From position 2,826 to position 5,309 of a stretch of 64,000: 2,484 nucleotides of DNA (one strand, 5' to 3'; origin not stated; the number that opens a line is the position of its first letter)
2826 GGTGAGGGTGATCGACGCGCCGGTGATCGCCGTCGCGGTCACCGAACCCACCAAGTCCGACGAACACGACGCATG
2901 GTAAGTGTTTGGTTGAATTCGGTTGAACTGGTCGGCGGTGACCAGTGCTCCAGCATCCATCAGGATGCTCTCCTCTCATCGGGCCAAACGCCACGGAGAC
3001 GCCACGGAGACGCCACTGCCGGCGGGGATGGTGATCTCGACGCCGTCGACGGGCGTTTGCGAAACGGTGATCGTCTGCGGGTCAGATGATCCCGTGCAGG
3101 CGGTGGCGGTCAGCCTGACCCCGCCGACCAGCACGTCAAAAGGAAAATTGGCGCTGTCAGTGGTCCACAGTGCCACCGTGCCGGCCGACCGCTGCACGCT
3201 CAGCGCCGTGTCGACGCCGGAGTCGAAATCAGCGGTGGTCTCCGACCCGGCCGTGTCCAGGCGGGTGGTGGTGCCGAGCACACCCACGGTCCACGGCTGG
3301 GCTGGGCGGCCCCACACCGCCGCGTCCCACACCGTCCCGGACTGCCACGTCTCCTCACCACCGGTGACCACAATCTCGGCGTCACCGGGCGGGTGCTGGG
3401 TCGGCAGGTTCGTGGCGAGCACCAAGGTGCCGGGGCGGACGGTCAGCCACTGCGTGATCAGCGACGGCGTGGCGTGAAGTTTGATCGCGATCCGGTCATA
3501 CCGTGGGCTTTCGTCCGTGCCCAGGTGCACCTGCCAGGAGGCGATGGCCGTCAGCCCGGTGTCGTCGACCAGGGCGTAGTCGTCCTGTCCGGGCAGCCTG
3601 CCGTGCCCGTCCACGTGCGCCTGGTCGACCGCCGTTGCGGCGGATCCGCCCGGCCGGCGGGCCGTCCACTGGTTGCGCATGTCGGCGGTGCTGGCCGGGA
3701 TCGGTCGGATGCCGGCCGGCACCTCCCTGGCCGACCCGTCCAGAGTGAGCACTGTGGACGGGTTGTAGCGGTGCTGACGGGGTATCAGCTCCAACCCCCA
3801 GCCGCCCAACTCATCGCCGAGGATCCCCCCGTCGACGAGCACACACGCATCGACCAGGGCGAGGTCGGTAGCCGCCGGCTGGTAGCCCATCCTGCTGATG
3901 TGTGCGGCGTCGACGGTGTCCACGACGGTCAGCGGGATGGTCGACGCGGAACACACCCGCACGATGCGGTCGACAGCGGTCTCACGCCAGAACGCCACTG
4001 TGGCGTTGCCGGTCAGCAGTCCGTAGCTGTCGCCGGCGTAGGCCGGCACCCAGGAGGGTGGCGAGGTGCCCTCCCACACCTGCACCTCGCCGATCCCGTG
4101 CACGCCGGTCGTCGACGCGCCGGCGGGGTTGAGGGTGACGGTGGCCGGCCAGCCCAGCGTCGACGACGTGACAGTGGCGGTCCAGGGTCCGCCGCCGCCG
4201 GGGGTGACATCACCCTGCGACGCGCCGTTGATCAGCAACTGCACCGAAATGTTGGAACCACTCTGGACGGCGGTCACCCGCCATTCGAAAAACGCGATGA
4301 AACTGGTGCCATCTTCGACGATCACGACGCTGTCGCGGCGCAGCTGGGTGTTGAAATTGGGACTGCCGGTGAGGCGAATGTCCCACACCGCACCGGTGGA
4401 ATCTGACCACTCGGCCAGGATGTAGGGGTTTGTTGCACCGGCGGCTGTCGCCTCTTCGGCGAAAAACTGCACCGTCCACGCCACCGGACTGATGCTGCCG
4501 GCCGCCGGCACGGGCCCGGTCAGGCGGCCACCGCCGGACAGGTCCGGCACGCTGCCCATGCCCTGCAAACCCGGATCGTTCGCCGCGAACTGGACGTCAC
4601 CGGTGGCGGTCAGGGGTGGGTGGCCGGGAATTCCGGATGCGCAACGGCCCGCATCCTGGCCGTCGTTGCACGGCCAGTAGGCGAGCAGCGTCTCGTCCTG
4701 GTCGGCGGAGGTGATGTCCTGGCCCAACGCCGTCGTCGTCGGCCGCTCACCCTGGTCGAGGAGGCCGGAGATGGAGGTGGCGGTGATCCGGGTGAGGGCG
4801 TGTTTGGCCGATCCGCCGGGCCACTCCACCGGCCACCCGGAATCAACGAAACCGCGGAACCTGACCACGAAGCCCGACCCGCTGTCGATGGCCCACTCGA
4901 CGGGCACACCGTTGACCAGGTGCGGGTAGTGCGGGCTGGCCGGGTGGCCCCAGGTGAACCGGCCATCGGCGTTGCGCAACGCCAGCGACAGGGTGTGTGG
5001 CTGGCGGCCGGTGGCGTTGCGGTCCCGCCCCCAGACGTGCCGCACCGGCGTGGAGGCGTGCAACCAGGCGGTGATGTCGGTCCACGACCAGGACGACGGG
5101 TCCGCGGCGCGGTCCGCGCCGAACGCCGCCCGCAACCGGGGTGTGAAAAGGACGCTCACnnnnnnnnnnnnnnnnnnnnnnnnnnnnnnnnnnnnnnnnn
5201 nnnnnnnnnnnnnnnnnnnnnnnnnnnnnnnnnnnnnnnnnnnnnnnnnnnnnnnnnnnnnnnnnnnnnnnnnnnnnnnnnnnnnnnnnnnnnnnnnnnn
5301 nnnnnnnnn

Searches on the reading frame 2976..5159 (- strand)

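Call 38: search_protein_families(library=phrogs, proteins=[window:2976-5159:-], max_evalue=0.00001)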
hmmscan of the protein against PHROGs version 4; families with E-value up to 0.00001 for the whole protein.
window:2976-5159:- (727 aa): 1 family
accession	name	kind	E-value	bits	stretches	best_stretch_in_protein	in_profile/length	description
phrog_5313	-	unknown function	2.4e-102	344.8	2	87-725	424-1050/1052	-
